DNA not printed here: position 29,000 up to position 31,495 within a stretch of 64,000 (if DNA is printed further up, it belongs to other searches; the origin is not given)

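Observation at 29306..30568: Intein with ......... homing endonuclease splitting the catalytic site of a Xer-type tyrosine recombinase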

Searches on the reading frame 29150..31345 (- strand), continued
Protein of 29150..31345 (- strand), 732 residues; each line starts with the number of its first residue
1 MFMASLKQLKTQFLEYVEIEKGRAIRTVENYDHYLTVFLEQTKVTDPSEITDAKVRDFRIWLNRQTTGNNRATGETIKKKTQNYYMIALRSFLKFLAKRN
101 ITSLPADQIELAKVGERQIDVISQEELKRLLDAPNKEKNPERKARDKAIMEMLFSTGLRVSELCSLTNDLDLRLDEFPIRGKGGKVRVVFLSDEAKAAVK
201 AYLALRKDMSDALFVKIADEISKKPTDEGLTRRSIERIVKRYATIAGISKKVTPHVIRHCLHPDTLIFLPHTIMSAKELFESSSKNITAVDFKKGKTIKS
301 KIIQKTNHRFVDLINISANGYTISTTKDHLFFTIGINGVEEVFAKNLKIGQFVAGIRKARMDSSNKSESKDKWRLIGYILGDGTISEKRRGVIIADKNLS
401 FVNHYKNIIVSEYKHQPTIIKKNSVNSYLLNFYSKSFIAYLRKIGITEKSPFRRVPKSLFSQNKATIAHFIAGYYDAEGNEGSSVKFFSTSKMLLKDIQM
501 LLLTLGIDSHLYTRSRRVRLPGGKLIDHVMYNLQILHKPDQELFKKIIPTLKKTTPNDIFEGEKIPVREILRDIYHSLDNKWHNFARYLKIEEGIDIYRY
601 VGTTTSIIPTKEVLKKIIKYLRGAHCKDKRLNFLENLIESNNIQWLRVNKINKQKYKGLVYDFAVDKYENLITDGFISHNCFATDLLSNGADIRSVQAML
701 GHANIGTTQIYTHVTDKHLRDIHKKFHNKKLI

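Call 6: find_homologous_proteins(query=window:29150-31345:-, max_evalue=1e-10)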
Query window:29150-31345:- (732 aa): 219 proteins with E <= 1e-10 among 8000 candidates; the best 120 are listed.
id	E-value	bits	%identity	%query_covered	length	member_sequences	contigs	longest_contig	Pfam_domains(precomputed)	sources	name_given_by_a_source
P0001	0.0e+0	1625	100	100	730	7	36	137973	PF13495.13,PF14528.12,PF00589.28,PF02899.24,PF14890.12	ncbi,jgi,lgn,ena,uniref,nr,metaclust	ncbi:hypothetical protein A2643_00520 [Candidatus Nomurabacteria bacterium RIFCSPHIGHO2_01_FULL_39_2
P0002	0.0e+0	1207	71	99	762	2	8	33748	PF13495.13,PF14528.12,PF00589.28,PF02899.24,PF14890.12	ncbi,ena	ncbi:MAG: tyrosine-type recombinase/integrase [Patescibacteria group bacterium]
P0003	0.0e+0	1195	73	99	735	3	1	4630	PF13495.13,PF14528.12,PF13102.13,PF00589.28,PF02899.24,PF14890.12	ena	-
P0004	0.0e+0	1144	71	99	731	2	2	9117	PF13495.13,PF14528.12,PF13102.13,PF00589.28,PF02899.24,PF14890.12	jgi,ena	-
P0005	0.0e+0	1123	69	99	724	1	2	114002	PF13495.13,PF14528.12,PF00589.28,PF02899.24,PF14890.12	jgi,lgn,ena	-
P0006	0.0e+0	1040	63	99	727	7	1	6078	PF13495.13,PF14528.12,PF13102.13,PF00589.28,PF02899.24,PF14890.12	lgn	-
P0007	0.0e+0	1024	64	99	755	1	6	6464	PF13495.13,PF14528.12,PF00589.28,PF02899.24,PF14890.12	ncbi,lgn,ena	-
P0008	1.1e-280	951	59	99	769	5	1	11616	PF13495.13,PF14528.12,PF00589.28,PF02899.24,PF14890.12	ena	-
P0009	1.5e-268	911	59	99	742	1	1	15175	PF13495.13,PF14528.12,PF00589.28,PF02899.24,PF14890.12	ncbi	-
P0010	1.5e-266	904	58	99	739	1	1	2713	PF13495.13,PF14528.12,PF00589.28,PF02899.24,PF14890.12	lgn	-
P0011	4.2e-266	903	58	99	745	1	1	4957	PF13495.13,PF14528.12,PF13102.13,PF00589.28,PF02899.24,PF14890.12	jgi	-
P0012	3.2e-256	870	56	96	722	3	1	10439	PF13495.13,PF14528.12,PF00589.28,PF14890.12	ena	-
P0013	6.6e-256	869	74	71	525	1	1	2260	PF14528.12,PF00589.28,PF14890.12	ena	-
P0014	7.5e-256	869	56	99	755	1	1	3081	PF13495.13,PF14528.12,PF13102.13,PF00589.28,PF02899.24,PF14890.12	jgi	-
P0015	4.9e-223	760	68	70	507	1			PF13495.13,PF14528.12,PF13102.13,PF00589.28,PF02899.24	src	-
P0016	4.4e-219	747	49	99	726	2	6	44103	PF13495.13,PF14528.12,PF13102.13,PF00589.28,PF02899.24,PF14890.12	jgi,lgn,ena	-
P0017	1.4e-218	746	49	99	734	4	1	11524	PF13495.13,PF14528.12,PF00589.28,PF02899.24,PF14890.12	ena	-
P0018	3.2e-218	745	51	98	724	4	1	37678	PF13495.13,PF14528.12,PF00589.28,PF02899.24,PF14890.12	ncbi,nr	ncbi:tyrosine-type recombinase/integrase [Candidatus Azambacteria bacterium]|nr:tyrosine-type recomb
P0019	6.6e-218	743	51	99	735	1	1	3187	PF13495.13,PF14528.12,PF13102.13,PF00589.28,PF02899.24,PF14890.12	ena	-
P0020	2.9e-216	738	50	99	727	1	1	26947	PF13495.13,PF14528.12,PF00589.28,PF02899.24,PF14890.12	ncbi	-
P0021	3.9e-215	734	51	99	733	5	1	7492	PF13495.13,PF14528.12,PF13102.13,PF00589.28,PF02899.24,PF14890.12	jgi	-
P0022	1.6e-214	732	49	99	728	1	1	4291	PF13495.13,PF14528.12,PF00589.28,PF02899.24,PF14890.12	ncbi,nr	ncbi:tyrosine-type recombinase/integrase [Candidatus Wolfebacteria bacterium]|nr:tyrosine-type recom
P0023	9.6e-213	726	52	99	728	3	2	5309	PF13495.13,PF14528.12,PF13102.13,PF00589.28,PF02899.24,PF14890.12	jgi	jgi:site-specific recombinase XerD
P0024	6.6e-211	720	48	99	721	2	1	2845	PF14528.12,PF00589.28,PF02899.24,PF14890.12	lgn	-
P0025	5.1e-210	717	48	99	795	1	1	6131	PF13495.13,PF14528.12,PF00589.28,PF02899.24,PF14890.12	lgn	-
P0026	7.3e-209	714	51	99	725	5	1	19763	PF13495.13,PF14528.12,PF13102.13,PF00589.28,PF02899.24,PF14890.12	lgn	-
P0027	9.6e-209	713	47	99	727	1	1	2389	PF13495.13,PF14528.12,PF00589.28,PF02899.24,PF14890.12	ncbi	-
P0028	1.2e-208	713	49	99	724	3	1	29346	PF13495.13,PF14528.12,PF13102.13,PF00589.28,PF02899.24,PF14890.12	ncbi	ncbi:MAG: hypothetical protein RLZZ416_369 [Candidatus Parcubacteria bacterium]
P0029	1.0e-207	710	49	98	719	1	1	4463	PF13495.13,PF14528.12,PF00589.28,PF02899.24,PF14890.12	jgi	jgi:site-specific recombinase XerD/intein/homing endonuclease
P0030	4.3e-207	708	48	99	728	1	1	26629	PF13495.13,PF14528.12,PF00589.28,PF02899.24,PF14890.12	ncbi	-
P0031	8.6e-206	703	47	99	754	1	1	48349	PF13495.13,PF14528.12,PF00589.28,PF02899.24,PF14890.12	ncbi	-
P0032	5.6e-205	701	49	99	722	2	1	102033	PF13495.13,PF14528.12,PF00589.28,PF02899.24,PF14890.12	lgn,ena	-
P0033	4.9e-204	698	49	99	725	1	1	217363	PF13495.13,PF14528.12,PF00589.28,PF02899.24,PF14890.12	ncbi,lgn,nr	ncbi:tyrosine-type recombinase/integrase [Candidatus Kaiserbacteria bacterium]|nr:tyrosine-type reco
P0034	2.1e-203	696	50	99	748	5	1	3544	PF13495.13,PF14528.12,PF13102.13,PF00589.28,PF02899.24,PF14890.12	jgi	-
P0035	7.8e-203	694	49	99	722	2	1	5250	PF13495.13,PF14528.12,PF00589.28,PF02899.24,PF14890.12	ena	-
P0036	8.6e-203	694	48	99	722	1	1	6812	PF13495.13,PF14528.12,PF00589.28,PF02899.24,PF14890.12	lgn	-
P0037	9.7e-203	693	50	99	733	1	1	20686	PF13495.13,PF14528.12,PF13102.13,PF00589.28,PF02899.24,PF14890.12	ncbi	-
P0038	2.8e-202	692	50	99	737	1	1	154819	PF13495.13,PF14528.12,PF13102.13,PF00589.28,PF02899.24,PF14890.12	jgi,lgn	jgi:site-specific recombinase XerD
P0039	3.5e-198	678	47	99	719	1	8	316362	PF13495.13,PF14528.12,PF00589.28,PF02899.24,PF14890.12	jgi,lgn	-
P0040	5.0e-198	678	48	100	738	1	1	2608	PF13495.13,PF14528.12,PF13102.13,PF00589.28,PF02899.24,PF14890.12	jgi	jgi:site-specific recombinase XerD/intein/homing endonuclease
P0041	7.2e-198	677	47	99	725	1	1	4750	PF13495.13,PF14528.12,PF00589.28,PF02899.24,PF14890.12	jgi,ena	-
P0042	2.6e-197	675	46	99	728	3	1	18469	PF13495.13,PF14528.12,PF00589.28,PF02899.24,PF14890.12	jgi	jgi:site-specific recombinase XerD/intein/homing endonuclease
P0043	3.5e-195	668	48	99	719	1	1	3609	PF13495.13,PF14528.12,PF00589.28,PF02899.24,PF14890.12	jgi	jgi:site-specific recombinase XerD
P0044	7.9e-195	667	45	100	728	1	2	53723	PF13495.13,PF14528.12,PF13102.13,PF00589.28,PF02899.24,PF14890.12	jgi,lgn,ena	-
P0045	1.7e-193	663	49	99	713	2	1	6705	PF13495.13,PF14528.12,PF00589.28,PF02899.24,PF14890.12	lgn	-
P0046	1.6e-192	660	48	99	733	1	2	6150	PF13495.13,PF14528.12,PF13102.13,PF00589.28,PF02899.24,PF22823.3,PF14890.12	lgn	-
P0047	4.1e-192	658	45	98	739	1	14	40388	PF14528.12,PF13102.13,PF00589.28,PF02899.24,PF14890.12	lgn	-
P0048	2.9e-191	655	46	99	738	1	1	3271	PF13495.13,PF14528.12,PF00589.28,PF02899.24,PF22823.3,PF14890.12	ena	-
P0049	4.2e-191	655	45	99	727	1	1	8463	PF13495.13,PF14528.12,PF00589.28,PF02899.24,PF14890.12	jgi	-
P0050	2.1e-190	653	47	99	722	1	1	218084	PF13495.13,PF14528.12,PF00589.28,PF02899.24,PF14890.12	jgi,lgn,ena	-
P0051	5.1e-190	651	46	99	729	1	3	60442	PF13495.13,PF14528.12,PF13102.13,PF00589.28,PF02899.24,PF14890.12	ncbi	-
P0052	7.2e-189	648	46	99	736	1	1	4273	PF13495.13,PF14528.12,PF00589.28,PF02899.24,PF14890.12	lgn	-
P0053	7.1e-188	644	46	99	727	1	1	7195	PF13495.13,PF14528.12,PF00589.28,PF02899.24,PF14890.12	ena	-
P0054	6.1e-187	641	46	98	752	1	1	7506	PF13495.13,PF14528.12,PF13102.13,PF00589.28,PF02899.24,PF14890.12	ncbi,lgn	-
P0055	8.1e-187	641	45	99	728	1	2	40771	PF13495.13,PF14528.12,PF13102.13,PF00589.28,PF02899.24,PF14890.12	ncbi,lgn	-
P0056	9.7e-187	640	45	98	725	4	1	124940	PF13495.13,PF14528.12,PF13102.13,PF00589.28,PF02899.24,PF14890.12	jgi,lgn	jgi:site-specific recombinase XerD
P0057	1.1e-185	637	46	99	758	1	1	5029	PF13495.13,PF14528.12,PF00589.28,PF02899.24,PF14890.12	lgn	-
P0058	1.1e-185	637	46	99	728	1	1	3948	PF13495.13,PF14528.12,PF13102.13,PF00589.28,PF02899.24,PF14890.12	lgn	-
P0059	1.8e-185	636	45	99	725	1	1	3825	PF14528.12,PF13102.13,PF00589.28,PF02899.24,PF14890.12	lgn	-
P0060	3.1e-185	636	46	99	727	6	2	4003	PF13495.13,PF14528.12,PF13102.13,PF00589.28,PF02899.24,PF14890.12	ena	-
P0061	3.3e-185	635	45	98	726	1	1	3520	PF14528.12,PF13102.13,PF00589.28,PF02899.24,PF14890.12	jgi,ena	-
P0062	5.1e-185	635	46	99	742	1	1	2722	PF14528.12,PF00589.28,PF02899.24,PF14890.12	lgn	-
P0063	8.8e-185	634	45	98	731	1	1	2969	PF13495.13,PF14528.12,PF13102.13,PF00589.28,PF02899.24,PF14890.12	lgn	-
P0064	1.0e-184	634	44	99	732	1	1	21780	PF14528.12,PF13102.13,PF00589.28,PF02899.24,PF14890.12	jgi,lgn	jgi:site-specific recombinase XerD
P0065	1.2e-184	634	45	99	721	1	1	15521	PF14528.12,PF00589.28,PF02899.24,PF14890.12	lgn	-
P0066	8.5e-184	631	45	98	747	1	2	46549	PF13495.13,PF14528.12,PF13102.13,PF00589.28,PF02899.24,PF14890.12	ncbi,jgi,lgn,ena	-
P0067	1.1e-183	630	45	99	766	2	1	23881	PF13495.13,PF14528.12,PF13102.13,PF00589.28,PF02899.24,PF14890.12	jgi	-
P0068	8.0e-183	628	45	99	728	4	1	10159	PF13495.13,PF14528.12,PF00589.28,PF02899.24,PF14890.12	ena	-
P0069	1.1e-182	627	45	98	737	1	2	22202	PF14528.12,PF13102.13,PF00589.28,PF02899.24,PF14890.12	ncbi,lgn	-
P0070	1.1e-182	627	45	99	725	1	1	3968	PF14528.12,PF13102.13,PF00589.28,PF02899.24,PF14890.12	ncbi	-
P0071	1.6e-182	627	46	98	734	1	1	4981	PF13495.13,PF14528.12,PF00589.28,PF02899.24,PF14890.12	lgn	-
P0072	2.7e-182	626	45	99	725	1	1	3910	PF13495.13,PF14528.12,PF13102.13,PF00589.28,PF02899.24,PF14890.12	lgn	-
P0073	6.4e-182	625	45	99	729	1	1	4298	PF13495.13,PF14528.12,PF13102.13,PF00589.28,PF02899.24,PF14890.12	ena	-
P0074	1.1e-181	624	45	99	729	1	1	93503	PF13495.13,PF14528.12,PF00589.28,PF02899.24,PF14890.12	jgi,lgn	jgi:site-specific recombinase XerD/intein/homing endonuclease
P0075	1.6e-181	623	47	99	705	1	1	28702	PF13495.13,PF14528.12,PF13102.13,PF00589.28,PF02899.24,PF22823.3,PF14890.12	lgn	-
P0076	2.3e-181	623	45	100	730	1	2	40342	PF13495.13,PF14528.12,PF13102.13,PF00589.28,PF02899.24,PF14890.12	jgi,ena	-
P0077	1.2e-180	620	45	99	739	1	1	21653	PF14528.12,PF13102.13,PF00589.28,PF02899.24,PF14890.12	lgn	-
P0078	1.7e-180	620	45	98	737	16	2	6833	PF13495.13,PF14528.12,PF13102.13,PF00589.28,PF02899.24,PF14890.12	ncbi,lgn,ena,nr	ncbi:tyrosine-type recombinase/integrase [Patescibacteria group bacterium]|nr:tyrosine-type recombin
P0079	2.0e-180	620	45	100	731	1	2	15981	PF13495.13,PF14528.12,PF13102.13,PF00589.28,PF02899.24,PF14890.12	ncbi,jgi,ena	-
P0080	2.9e-180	619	45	98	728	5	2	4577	PF14528.12,PF13102.13,PF00589.28,PF02899.24,PF14890.12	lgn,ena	-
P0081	3.9e-180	619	45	99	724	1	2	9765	PF13495.13,PF14528.12,PF00589.28,PF02899.24,PF14890.12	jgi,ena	-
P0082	8.5e-180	618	45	99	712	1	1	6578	PF13495.13,PF14528.12,PF00589.28,PF02899.24,PF14890.12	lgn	-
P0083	2.4e-179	616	43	98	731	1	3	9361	PF14528.12,PF13102.13,PF00589.28,PF02899.24,PF14890.12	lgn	-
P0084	5.7e-179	615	45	99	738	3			PF13495.13,PF14528.12,PF13102.13,PF00589.28,PF02899.24,PF14890.12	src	-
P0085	1.5e-178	613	44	99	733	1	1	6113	PF13495.13,PF14528.12,PF13102.13,PF00589.28,PF02899.24,PF14890.12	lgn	-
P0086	3.0e-178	612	43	99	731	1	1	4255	PF13495.13,PF14528.12,PF00589.28,PF02899.24,PF14890.12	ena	-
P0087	3.2e-178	612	43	99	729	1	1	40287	PF13495.13,PF14528.12,PF00589.28,PF02899.24,PF14890.12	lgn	-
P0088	4.5e-178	612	43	99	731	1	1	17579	PF13495.13,PF14528.12,PF00589.28,PF02899.24,PF14890.12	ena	-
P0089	6.3e-178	611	43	99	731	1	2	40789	PF13495.13,PF14528.12,PF00589.28,PF02899.24,PF14890.12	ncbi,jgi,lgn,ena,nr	ncbi:MAG TPA: tyrosine-type recombinase/integrase [Nevskiaceae bacterium]|nr:tyrosine-type recombina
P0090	7.4e-178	611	44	99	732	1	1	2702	PF13495.13,PF14528.12,PF13102.13,PF00589.28,PF02899.24,PF14890.12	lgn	-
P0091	1.6e-177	610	45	98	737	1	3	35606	PF14528.12,PF00589.28,PF02899.24,PF14890.12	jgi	jgi:site-specific recombinase XerD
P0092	1.7e-177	610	44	99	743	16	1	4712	PF13495.13,PF14528.12,PF00589.28,PF02899.24,PF14890.12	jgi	-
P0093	1.8e-176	607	44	99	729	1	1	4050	PF13495.13,PF14528.12,PF00589.28,PF02899.24,PF14890.12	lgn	-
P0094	2.3e-176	606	45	98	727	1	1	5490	PF13495.13,PF14528.12,PF00589.28,PF02899.24,PF14890.12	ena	-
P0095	3.0e-176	606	44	98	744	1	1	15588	PF13495.13,PF14528.12,PF13102.13,PF00589.28,PF02899.24,PF22823.3,PF14890.12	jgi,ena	-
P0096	7.4e-176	605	44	99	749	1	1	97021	PF13495.13,PF14528.12,PF00589.28,PF02899.24,PF14890.12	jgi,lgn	jgi:site-specific recombinase XerD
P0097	1.6e-175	603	43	98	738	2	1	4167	PF13495.13,PF14528.12,PF00589.28,PF02899.24,PF14890.12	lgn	-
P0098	1.7e-175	603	46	98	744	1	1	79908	PF13495.13,PF14528.12,PF00589.28,PF02899.24,PF14890.12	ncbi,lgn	-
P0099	1.9e-175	603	44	99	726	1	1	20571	PF13495.13,PF14528.12,PF13102.13,PF00589.28,PF02899.24,PF14890.12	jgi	jgi:site-specific recombinase XerD/intein/homing endonuclease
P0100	2.2e-175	603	45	98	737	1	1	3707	PF13495.13,PF14528.12,PF13102.13,PF00589.28,PF02899.24,PF14890.12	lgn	-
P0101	2.2e-175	603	45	98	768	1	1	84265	PF13495.13,PF14528.12,PF00589.28,PF02899.24,PF14890.12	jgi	jgi:site-specific recombinase XerD/intein/homing endonuclease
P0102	5.9e-175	602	44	99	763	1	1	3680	PF13495.13,PF14528.12,PF00589.28,PF02899.24,PF14890.12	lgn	-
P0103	1.2e-174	601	44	99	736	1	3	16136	PF14528.12,PF00589.28,PF02899.24,PF14890.12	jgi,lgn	jgi:site-specific recombinase XerD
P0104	1.3e-174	600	45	98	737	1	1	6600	PF13495.13,PF14528.12,PF00589.28,PF02899.24,PF14890.12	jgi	jgi:site-specific recombinase XerD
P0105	4.8e-174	599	44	99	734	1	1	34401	PF14528.12,PF13102.13,PF00589.28,PF02899.24,PF14890.12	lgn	-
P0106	6.8e-174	598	45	98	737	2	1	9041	PF13495.13,PF14528.12,PF00589.28,PF02899.24,PF14890.12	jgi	jgi:site-specific recombinase XerD/intein/homing endonuclease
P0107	7.0e-174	598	46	93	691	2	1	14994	PF14528.12,PF00589.28,PF14890.12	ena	-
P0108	3.8e-173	596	45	99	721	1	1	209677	PF13495.13,PF14528.12,PF13102.13,PF00589.28,PF02899.24,PF14890.12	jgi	jgi:site-specific recombinase XerD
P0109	9.5e-173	594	43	99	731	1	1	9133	PF13495.13,PF14528.12,PF00589.28,PF02899.24,PF14890.12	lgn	-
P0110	1.2e-172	594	45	98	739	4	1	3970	PF14528.12,PF00589.28,PF02899.24,PF14890.12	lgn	-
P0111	2.1e-172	593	44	100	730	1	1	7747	PF13495.13,PF14528.12,PF13102.13,PF00589.28,PF02899.24,PF14890.12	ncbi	-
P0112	5.6e-172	592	45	100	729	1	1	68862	PF13495.13,PF14528.12,PF00589.28,PF02899.24,PF14890.12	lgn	-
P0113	7.0e-172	591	42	98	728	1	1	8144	PF13495.13,PF14528.12,PF00589.28,PF02899.24,PF14890.12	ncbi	-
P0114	7.0e-172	591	44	98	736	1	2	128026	PF14528.12,PF00589.28,PF02899.24,PF14890.12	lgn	-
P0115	8.2e-172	591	43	99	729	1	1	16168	PF13495.13,PF14528.12,PF13102.13,PF00589.28,PF02899.24,PF14890.12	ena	-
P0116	1.0e-171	591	48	79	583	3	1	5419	PF14528.12,PF00589.28,PF14890.12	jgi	-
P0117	1.4e-171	590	44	98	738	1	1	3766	PF13495.13,PF14528.12,PF13102.13,PF00589.28,PF02899.24,PF14890.12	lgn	-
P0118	1.7e-171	590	43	98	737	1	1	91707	PF13495.13,PF14528.12,PF13102.13,PF00589.28,PF02899.24,PF14890.12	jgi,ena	-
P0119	2.2e-171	590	45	99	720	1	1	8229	PF13495.13,PF14528.12,PF13102.13,PF00589.28,PF02899.24,PF14890.12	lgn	-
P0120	3.4e-171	589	44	98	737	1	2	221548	PF13495.13,PF14528.12,PF00589.28,PF02899.24,PF14890.12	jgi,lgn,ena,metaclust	metaclust:\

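Call 19: find_encoding_contigs(protein=P0002, flank=6000, max_places=3)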
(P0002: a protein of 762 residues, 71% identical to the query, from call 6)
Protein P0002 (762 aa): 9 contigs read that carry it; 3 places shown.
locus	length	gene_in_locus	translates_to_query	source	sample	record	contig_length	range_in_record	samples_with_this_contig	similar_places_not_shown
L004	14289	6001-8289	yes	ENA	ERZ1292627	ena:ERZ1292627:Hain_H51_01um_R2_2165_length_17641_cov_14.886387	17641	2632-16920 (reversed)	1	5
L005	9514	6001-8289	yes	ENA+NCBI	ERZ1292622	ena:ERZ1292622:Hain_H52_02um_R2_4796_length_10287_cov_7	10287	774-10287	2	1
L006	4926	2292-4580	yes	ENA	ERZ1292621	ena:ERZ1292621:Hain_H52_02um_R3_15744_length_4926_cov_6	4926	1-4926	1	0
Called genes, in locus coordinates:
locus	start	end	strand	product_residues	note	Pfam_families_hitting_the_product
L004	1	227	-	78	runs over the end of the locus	-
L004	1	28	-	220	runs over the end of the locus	-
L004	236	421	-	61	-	-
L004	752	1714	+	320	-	PF00438:S-AdoMet_synt_N, PF02772:S-AdoMet_synt_M, PF02773:S-AdoMet_synt_C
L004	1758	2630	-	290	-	-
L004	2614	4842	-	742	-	PF01138:RNase_PH, PF00013:KH_1, PF00575:S1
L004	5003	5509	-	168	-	PF01936:NYN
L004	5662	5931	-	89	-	PF00312:Ribosomal_S15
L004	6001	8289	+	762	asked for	PF02899:Phage_int_SAM_1, PF13495:Phage_int_SAM_4, PF00589:Phage_integrase, PF14890:Intein_splicing, PF14528:LAGLIDADG_3, PF00589:Phage_integrase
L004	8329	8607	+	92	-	PF04221:RelB (weak)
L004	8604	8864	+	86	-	PF15738:YafQ_toxin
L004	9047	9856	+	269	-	PF03372:Exo_endo_phos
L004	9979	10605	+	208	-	PF06736:TMEM175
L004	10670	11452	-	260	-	PF01978:TrmB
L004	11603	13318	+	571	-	-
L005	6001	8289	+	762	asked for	PF02899:Phage_int_SAM_1, PF13495:Phage_int_SAM_4, PF00589:Phage_integrase, PF14890:Intein_splicing, PF14528:LAGLIDADG_3, PF00589:Phage_integrase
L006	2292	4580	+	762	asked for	PF02899:Phage_int_SAM_1, PF13495:Phage_int_SAM_4, PF00589:Phage_integrase, PF14890:Intein_splicing, PF14528:LAGLIDADG_3, PF00589:Phage_integrase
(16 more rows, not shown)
